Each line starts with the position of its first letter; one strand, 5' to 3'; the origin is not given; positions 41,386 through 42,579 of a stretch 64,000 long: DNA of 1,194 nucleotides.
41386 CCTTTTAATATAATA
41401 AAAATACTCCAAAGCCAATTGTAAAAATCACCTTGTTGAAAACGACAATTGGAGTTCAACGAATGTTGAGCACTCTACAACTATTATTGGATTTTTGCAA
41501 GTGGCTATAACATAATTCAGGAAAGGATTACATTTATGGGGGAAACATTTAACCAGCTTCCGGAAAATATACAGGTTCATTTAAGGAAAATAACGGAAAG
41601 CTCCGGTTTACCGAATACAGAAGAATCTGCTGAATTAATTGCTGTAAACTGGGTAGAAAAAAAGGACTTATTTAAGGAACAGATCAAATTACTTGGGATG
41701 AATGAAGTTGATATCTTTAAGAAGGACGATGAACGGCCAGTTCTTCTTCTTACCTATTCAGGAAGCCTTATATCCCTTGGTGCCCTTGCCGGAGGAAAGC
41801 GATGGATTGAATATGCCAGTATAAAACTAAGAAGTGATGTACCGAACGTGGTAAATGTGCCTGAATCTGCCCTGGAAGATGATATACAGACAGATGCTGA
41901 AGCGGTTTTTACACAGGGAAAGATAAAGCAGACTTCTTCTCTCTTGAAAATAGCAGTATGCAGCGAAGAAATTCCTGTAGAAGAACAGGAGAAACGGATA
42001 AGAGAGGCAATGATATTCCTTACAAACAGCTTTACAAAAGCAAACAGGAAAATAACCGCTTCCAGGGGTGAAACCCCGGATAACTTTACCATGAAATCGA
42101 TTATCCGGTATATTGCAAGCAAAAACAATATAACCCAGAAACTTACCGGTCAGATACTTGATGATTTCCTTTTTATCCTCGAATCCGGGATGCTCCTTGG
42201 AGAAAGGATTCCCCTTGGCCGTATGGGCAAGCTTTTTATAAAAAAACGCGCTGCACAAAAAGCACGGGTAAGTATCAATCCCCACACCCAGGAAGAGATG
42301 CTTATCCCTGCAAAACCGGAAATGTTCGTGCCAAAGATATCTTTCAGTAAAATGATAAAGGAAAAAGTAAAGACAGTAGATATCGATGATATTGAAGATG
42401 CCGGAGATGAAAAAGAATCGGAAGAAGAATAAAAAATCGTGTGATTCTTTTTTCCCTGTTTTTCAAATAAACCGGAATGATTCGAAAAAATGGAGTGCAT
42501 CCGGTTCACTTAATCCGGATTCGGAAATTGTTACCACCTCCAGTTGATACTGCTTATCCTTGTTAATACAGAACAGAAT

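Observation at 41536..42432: A 190-aa unknown domain fused to a C-terminal HU/IHF-fold DNA-binding domain and an acidic tail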

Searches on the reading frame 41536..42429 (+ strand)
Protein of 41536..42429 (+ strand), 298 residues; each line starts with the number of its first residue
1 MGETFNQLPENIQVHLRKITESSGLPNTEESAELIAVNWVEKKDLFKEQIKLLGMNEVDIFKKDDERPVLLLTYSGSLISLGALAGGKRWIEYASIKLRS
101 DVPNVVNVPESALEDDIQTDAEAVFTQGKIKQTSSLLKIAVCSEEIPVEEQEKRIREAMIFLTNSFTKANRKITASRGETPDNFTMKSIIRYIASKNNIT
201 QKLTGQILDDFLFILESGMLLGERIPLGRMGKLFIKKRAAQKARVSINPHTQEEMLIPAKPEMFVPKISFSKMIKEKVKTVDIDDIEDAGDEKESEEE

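Call 3: search_protein_families(library=pfam, proteins=[window:41536-42429:+], max_evalue=1)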
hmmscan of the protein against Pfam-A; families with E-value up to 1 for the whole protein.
window:41536-42429:+ (298 aa): 1 family
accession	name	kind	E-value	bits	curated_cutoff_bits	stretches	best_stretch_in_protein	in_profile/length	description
PF00216.26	Bac_DNA_binding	-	2.6e-12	47.3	22.4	1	185-279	2-90/90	Bacterial DNA-binding protein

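Call 4: search_protein_families(library=ncbifam, proteins=[window:41536-42429:+], max_evalue=1)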
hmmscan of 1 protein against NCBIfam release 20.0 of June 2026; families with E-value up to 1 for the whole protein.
window:41536-42429:+ (298 aa): 4 families
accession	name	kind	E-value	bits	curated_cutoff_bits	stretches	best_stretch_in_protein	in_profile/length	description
TIGR00988.1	hip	equivalog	0.00011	22.4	119.95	1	189-279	7-91/94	integration host factor subunit beta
NF001222.0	PRK00199.1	equivalog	0.00031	20.9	115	1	189-280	6-92/95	integration host factor subunit beta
NF007945.0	PRK10664.1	equivalog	0.0024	18.4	157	1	189-278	6-89/90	nucleoid-associated protein HU-beta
NF001401.0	PRK00285.1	equivalog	0.0099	16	111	1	185-279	7-95/103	integration host factor subunit alpha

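Call 5: search_solved_structures(query=window:41536-42429:+, max_evalue=10, show_alignments=3)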
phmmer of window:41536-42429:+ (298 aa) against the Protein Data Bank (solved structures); distinct sequences matched with E-value up to 10: 19.
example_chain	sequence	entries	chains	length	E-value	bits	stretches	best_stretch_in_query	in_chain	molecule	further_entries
1riy_A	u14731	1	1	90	7e-06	29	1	186-279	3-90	Hu DNA-binding protein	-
1b8z_A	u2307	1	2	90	9.3e-06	28.6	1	186-279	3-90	PROTEIN (HISTONELIKE PROTEIN HU)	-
4qjn_A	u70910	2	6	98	2e-05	27.5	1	188-279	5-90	DNA-binding protein HU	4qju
8hd5_A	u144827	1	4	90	3.2e-05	26.8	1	188-279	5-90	DNA-binding protein HU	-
1p51_A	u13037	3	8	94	0.00049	23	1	189-279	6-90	DNA-binding protein HU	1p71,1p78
5fbm_A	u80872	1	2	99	0.00078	22.3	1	188-279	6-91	DNA-binding protein HU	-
1hue_A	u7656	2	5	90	0.0012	21.7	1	188-278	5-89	HU PROTEIN | PROTEIN HU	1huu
5eka_A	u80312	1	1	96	0.0019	21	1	185-279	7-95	DNA-binding protein HU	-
3rhi_A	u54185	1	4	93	0.002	21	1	188-279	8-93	DNA-binding protein HU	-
6n2l_A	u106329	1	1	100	0.0024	20.7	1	186-266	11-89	Histone family protein DNA-binding protein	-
1exe_A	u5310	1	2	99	0.021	17.6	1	188-260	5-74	TRANSCRIPTION FACTOR 1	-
2o97_B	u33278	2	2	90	0.03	17.1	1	188-276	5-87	DNA-binding protein HU-beta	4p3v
9dbd_A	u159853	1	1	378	0.04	16.7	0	213-253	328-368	Tet4 Variant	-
5lvt_A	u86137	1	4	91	0.044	16.6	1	187-279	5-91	DNA-binding protein HU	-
1wtu_A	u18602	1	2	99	0.054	16.3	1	188-260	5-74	TRANSCRIPTION FACTOR 1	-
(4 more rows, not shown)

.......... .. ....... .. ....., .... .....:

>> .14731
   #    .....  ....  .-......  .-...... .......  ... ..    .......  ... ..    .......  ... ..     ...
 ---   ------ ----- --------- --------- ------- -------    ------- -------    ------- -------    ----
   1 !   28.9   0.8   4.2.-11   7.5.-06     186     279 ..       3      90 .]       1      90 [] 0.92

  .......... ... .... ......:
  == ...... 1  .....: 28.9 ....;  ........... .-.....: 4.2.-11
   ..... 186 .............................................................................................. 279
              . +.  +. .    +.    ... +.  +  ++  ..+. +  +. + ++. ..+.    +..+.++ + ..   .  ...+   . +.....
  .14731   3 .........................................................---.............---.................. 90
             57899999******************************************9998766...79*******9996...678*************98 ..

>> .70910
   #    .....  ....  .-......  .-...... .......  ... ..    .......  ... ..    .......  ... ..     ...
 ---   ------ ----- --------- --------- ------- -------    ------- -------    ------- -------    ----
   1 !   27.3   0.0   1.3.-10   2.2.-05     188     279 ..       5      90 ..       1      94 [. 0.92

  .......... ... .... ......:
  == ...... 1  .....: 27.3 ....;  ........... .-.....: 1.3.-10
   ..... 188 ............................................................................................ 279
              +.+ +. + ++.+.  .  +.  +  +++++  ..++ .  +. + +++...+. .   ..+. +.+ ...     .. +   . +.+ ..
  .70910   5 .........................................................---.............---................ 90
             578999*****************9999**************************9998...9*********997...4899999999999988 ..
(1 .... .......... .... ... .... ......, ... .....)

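Call 6: find_homologous_proteins(query=window:41536-42429:+, max_evalue=0.001)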
Query window:41536-42429:+ (298 aa): 330 proteins with E <= 0.001 among 2209 candidates; the best 120 are listed.
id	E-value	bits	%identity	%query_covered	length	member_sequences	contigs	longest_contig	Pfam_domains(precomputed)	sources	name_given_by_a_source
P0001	1.3e-186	636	100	100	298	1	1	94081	PF00216.27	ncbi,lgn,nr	ncbi:MAG: HU family DNA-binding protein [Spirochaetales bacterium]|nr:HU family DNA-binding protein 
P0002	1.2e-160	551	88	96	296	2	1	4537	PF00216.27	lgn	-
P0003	1.2e-144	499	77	100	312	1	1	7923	PF00216.27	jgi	jgi:nucleoid DNA-binding protein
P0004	6.5e-143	493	78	100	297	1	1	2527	PF00216.27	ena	-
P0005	5.8e-138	477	78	97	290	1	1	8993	PF00216.27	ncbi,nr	ncbi:MAG: HU family DNA-binding protein [Spirochaetales bacterium]|nr:HU family DNA-binding protein 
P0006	7.8e-138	477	77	99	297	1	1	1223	PF00216.27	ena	-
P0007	7.6e-135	467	75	99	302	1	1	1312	PF00216.27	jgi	-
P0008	3.2e-128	445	82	83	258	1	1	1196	PF00216.27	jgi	jgi:nucleoid DNA-binding protein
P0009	4.5e-115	402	65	98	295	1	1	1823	PF00216.27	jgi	jgi:nucleoid DNA-binding protein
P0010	5.3e-109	382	64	95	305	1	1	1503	PF00216.27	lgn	-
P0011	9.2e-109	381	62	95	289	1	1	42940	PF00216.27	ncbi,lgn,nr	ncbi:MAG: HU family DNA-binding protein [Spirochaetales bacterium]|nr:HU family DNA-binding protein 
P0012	1.1e-108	381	63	95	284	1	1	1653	PF00216.27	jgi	jgi:nucleoid DNA-binding protein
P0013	5.5e-105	369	62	95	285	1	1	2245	PF00216.27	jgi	jgi:nucleoid DNA-binding protein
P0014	1.6e-104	367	62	93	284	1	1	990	PF00216.27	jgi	jgi:nucleoid DNA-binding protein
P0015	4.3e-104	366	60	95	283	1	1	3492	PF00216.27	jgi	jgi:nucleoid DNA-binding protein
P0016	1.8e-102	361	62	91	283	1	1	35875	PF00216.27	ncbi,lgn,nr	ncbi:MAG: HU family DNA-binding protein [Spirochaetales bacterium]|nr:HU family DNA-binding protein 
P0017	1.8e-102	361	60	98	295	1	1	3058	PF00216.27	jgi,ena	-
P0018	3.4e-101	356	61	95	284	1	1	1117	PF00216.27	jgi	jgi:nucleoid DNA-binding protein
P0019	5.0e-101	356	59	95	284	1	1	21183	PF00216.27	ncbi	-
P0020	3.3e-99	350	58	93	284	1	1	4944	PF00216.27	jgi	jgi:nucleoid DNA-binding protein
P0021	5.8e-99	349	58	95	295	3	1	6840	PF00216.27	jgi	jgi:nucleoid DNA-binding protein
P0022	2.4e-98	347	58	95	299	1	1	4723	PF00216.27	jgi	jgi:nucleoid DNA-binding protein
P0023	2.8e-98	347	58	94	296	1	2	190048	PF00216.27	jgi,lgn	-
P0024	3.7e-97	343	55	99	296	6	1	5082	PF00216.27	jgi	jgi:nucleoid DNA-binding protein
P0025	1.1e-95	338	57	95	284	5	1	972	PF00216.27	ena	-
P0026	1.3e-95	338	57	95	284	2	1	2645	PF00216.27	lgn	-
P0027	3.0e-95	337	55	95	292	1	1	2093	PF00216.27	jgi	jgi:nucleoid DNA-binding protein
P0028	3.1e-95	337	57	95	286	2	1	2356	PF00216.27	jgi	-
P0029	5.3e-95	336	55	95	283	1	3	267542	PF00216.27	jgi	jgi:nucleoid DNA-binding protein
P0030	7.4e-95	336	56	95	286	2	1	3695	PF00216.27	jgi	jgi:nucleoid DNA-binding protein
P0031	1.8e-94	334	54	100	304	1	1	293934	PF00216.27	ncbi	ncbi:MAG: HU family DNA-binding protein [Spirochaetota bacterium]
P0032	2.2e-94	334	56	95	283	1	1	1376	PF00216.27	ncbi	-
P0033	4.9e-94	333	55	95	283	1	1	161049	PF00216.27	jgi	jgi:nucleoid DNA-binding protein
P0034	6.2e-94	333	55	95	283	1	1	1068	PF00216.27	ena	-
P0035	8.4e-94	332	56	95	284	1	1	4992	PF00216.27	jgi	jgi:nucleoid DNA-binding protein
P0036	9.8e-94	332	55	95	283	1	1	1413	PF00216.27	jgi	jgi:nucleoid DNA-binding protein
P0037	5.8e-93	329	55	95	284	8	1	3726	PF00216.27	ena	-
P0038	6.0e-93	329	55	95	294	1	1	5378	PF00216.27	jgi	jgi:nucleoid DNA-binding protein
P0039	6.8e-93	329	57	95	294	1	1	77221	PF00216.27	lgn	-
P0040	7.2e-93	329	55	95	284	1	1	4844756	PF00216.27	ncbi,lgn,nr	ncbi:MAG: HU family DNA-binding protein [Spirochaetaceae bacterium]|nr:MAG: HU family DNA-binding pr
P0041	7.4e-93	329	55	95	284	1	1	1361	PF00216.27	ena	-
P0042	7.6e-93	329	54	95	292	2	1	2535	PF00216.27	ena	-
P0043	9.6e-93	329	53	94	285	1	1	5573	PF00216.27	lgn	-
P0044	1.0e-92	329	55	95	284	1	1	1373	PF00216.27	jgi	jgi:nucleoid DNA-binding protein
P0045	1.1e-92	328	55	95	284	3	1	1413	PF00216.27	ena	-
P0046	1.4e-92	328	54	95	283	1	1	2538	PF00216.27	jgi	jgi:nucleoid DNA-binding protein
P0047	1.6e-92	328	57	94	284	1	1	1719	PF00216.27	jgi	jgi:nucleoid DNA-binding protein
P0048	2.0e-92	328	57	93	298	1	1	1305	PF00216.27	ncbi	-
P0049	2.1e-92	328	55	95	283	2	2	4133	PF00216.27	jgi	jgi:nucleoid DNA-binding protein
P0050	2.8e-92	327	56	95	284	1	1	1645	PF00216.27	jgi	jgi:nucleoid DNA-binding protein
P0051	3.0e-92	327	56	93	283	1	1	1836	PF00216.27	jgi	jgi:nucleoid DNA-binding protein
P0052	4.6e-92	326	57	95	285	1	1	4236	PF00216.27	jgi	jgi:nucleoid DNA-binding protein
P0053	5.1e-92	326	55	95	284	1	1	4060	PF00216.27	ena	-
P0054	6.2e-92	326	54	95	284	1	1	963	PF00216.27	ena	-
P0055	1.5e-91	325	54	95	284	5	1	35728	PF00216.27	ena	-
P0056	1.6e-91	325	52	96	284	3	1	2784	PF00216.27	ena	-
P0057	2.3e-91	324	56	95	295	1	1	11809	PF00216.27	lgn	-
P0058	2.8e-91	324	54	95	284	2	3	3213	PF00216.27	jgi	jgi:nucleoid DNA-binding protein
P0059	2.9e-91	324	56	94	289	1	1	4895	PF00216.27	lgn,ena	-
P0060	3.3e-91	324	55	95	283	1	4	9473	PF00216.27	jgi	jgi:nucleoid DNA-binding protein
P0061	3.9e-91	323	54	96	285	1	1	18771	PF00216.27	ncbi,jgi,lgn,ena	-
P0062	4.0e-91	323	53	95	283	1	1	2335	PF00216.27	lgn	-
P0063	4.1e-91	323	54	95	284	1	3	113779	PF00216.27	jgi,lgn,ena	-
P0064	4.7e-91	323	54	95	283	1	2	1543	PF00216.27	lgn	-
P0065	6.8e-91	323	54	95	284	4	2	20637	PF00216.27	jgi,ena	jgi:nucleoid DNA-binding protein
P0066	7.1e-91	323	54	95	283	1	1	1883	PF00216.27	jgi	jgi:nucleoid DNA-binding protein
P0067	9.1e-91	322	54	96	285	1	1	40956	PF00216.27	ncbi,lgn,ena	-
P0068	9.2e-91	322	54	100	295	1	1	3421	PF00216.27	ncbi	-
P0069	1.1e-90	322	52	95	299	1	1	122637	PF00216.27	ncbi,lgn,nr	ncbi:MAG: HU family DNA-binding protein [Spirochaetes bacterium]|nr:HU family DNA-binding protein [S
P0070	1.2e-90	322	53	95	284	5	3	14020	PF00216.27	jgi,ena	-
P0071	1.5e-90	321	53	95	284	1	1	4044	PF00216.27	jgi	-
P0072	1.5e-90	321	55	95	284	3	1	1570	PF00216.27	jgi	jgi:nucleoid DNA-binding protein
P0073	1.7e-90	321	53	96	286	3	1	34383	PF00216.27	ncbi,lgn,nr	ncbi:MAG: HU family DNA-binding protein [Spirochaetales bacterium]|nr:HU family DNA-binding protein 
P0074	1.9e-90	321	53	98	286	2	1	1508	PF00216.27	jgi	jgi:nucleoid DNA-binding protein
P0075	2.2e-90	321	57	90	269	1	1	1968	PF00216.27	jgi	jgi:nucleoid DNA-binding protein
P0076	3.2e-90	320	52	96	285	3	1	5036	PF00216.27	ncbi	-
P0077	3.8e-90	320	54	95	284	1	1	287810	PF00216.27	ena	-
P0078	4.8e-90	320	54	96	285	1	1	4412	PF00216.27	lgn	-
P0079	6.6e-90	319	51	100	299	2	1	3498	PF00216.27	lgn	-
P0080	9.0e-90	319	53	100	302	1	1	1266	PF00216.27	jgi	-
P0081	1.1e-89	319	52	99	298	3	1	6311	PF00216.27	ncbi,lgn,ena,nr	ncbi:MAG: HU family DNA-binding protein [Spirochaetota bacterium]|nr:HU family DNA-binding protein [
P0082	1.4e-89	318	54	95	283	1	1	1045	PF00216.27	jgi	-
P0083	1.7e-89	318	52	100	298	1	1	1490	PF00216.27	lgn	-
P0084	1.9e-89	318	54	95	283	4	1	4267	PF00216.27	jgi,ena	-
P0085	3.4e-89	317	53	95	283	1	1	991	PF00216.27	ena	-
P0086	3.5e-89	317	53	95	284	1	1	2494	PF00216.27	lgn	-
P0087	5.1e-89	316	53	97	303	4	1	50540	PF00216.27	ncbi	-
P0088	5.1e-89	316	54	95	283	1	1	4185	PF00216.27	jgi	jgi:nucleoid DNA-binding protein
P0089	5.6e-89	316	51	96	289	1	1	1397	PF00216.27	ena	-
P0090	5.9e-89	316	52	94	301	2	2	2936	PF00216.27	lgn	-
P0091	7.6e-89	316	54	95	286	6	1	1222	PF00216.27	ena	-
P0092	9.1e-89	316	52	95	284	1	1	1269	PF00216.27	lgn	-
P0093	1.6e-88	315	52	96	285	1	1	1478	PF00216.27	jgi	jgi:nucleoid DNA-binding protein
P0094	1.9e-88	315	53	95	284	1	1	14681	PF00216.27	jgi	jgi:nucleoid DNA-binding protein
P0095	2.2e-88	314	54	95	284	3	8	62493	PF00216.27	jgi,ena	jgi:nucleoid DNA-binding protein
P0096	2.2e-88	314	53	95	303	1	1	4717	PF00216.27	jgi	jgi:nucleoid DNA-binding protein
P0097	2.5e-88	314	54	95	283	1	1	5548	PF00216.27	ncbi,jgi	jgi:nucleoid DNA-binding protein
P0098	3.2e-88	314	53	95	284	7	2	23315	PF00216.27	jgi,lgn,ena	-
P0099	3.2e-88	314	54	95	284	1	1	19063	PF00216.27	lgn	-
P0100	3.3e-88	314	53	100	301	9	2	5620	PF00216.27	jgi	jgi:nucleoid DNA-binding protein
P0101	5.6e-88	313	53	98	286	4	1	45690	PF00216.27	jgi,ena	-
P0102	6.4e-88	313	54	94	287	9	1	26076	PF00216.27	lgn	-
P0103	6.5e-88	313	52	96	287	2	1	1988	PF00216.27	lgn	-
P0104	6.8e-88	313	52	97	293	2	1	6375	PF00216.27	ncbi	-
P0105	7.3e-88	313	54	95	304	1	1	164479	PF00216.27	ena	-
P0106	8.6e-88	312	53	98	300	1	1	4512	PF00216.27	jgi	jgi:nucleoid DNA-binding protein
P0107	8.7e-88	312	53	95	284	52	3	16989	PF00216.27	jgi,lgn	jgi:nucleoid DNA-binding protein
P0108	1.1e-87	312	53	95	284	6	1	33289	PF00216.27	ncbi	-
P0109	1.8e-87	311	53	95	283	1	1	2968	PF00216.27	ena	-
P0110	2.2e-87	311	51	95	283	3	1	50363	PF00216.27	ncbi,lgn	-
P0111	2.4e-87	311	53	93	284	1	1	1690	PF00216.27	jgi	jgi:nucleoid DNA-binding protein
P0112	2.7e-87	311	54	95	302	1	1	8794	PF00216.27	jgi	jgi:nucleoid DNA-binding protein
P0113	2.9e-87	311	53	93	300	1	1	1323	PF00216.27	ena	-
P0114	3.7e-87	310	53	94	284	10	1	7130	PF00216.27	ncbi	-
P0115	3.9e-87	310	53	95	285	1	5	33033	PF00216.27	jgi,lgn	jgi:nucleoid DNA-binding protein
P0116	4.8e-87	310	53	100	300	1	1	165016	PF00216.27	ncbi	-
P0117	6.1e-87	310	53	95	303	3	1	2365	PF00216.27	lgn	-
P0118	7.3e-87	309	55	94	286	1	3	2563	PF00216.27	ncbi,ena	-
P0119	7.4e-87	309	53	94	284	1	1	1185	PF00216.27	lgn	-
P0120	7.9e-87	309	52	95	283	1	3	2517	PF00216.27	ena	-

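Call 12: find_encoding_contigs(protein=P0040, flank=6000, max_places=2)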
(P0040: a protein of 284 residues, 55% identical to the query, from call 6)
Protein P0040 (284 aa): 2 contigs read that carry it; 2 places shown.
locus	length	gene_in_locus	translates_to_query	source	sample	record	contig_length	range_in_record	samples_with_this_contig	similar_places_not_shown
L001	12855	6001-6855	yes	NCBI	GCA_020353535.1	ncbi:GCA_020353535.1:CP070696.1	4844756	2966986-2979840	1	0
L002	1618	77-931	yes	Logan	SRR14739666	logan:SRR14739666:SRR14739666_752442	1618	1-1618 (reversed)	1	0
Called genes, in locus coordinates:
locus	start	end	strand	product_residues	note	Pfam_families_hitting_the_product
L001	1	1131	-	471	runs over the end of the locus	PF00092:VWA, PF13519:VWA_2, PF16697:Yop-YscD_cpl (faint)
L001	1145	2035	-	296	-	-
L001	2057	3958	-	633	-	PF00069:Pkinase, PF07714:PK_Tyr_Ser-Thr, PF03109:ABC1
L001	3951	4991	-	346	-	-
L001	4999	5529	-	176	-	-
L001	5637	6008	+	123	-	PF16697:Yop-YscD_cpl, PF00498:FHA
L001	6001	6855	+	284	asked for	PF00216:Bac_DNA_binding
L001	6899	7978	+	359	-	PF00924:MS_channel_2nd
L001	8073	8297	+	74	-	PF13187:Fer4_9 (faint), PF12797:Fer4_2, PF12837:Fer4_6, PF13237:Fer4_10, PF00037:Fer4, PF14697:Fer4_21, PF12800:Fer4_4 (weak), PF12838:Fer4_7, +1 more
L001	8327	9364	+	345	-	PF01855:POR_N, PF02780:Transketolase_C (weak), PF17147:PFOR_II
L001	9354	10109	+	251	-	PF02775:TPP_enzyme_C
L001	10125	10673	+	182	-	PF01558:POR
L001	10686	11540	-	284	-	PF01261:AP_endonuc_2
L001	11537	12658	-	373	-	PF00583:Acetyltransf_1 (faint)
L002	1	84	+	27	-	?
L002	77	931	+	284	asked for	PF00216:Bac_DNA_binding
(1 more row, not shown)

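Call 13: find_encoding_contigs(protein=P0031, flank=6000, max_places=2)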
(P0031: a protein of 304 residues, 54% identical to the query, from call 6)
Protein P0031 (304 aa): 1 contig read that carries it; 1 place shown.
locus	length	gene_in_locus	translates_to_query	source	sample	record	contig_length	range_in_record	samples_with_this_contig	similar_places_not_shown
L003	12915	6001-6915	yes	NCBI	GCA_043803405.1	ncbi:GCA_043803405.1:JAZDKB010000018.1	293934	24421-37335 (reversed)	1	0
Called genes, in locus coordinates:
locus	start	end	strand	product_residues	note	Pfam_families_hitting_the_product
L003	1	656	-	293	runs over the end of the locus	PF07603:Lcl_C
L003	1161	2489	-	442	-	PF18073:Zn_ribbon_LapB, PF13481:AAA_25, PF03796:DnaB_C (faint), PF06745:ATPase, PF05362:Lon_C (weak), PF13541:ChlI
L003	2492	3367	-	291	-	PF02470:MlaD, PF28544:Helical_needle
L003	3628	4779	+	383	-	-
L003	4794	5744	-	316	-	PF01545:Cation_efflux, PF16916:ZT_dimer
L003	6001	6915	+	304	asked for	PF00216:Bac_DNA_binding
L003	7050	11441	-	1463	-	PF12895:ANAPC3 (faint), PF13428:TPR_14 (faint), PF14559:TPR_19 (faint), PF13424:TPR_12 (faint)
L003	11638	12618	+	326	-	PF13174:TPR_6 (faint)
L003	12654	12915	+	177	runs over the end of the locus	PF01661:Macro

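Call 14: find_encoding_contigs(protein=P0001, flank=8000, max_places=2)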
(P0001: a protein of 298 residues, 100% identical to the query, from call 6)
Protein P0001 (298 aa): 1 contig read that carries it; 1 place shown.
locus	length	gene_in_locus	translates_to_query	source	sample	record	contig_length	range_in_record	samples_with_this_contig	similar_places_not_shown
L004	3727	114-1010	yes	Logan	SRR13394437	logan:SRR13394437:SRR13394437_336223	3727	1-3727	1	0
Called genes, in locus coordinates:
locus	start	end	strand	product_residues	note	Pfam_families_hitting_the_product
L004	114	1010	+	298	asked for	PF00216:Bac_DNA_binding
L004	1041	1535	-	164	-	-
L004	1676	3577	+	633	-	PF00501:AMP-binding, PF23562:AMP-binding_C_3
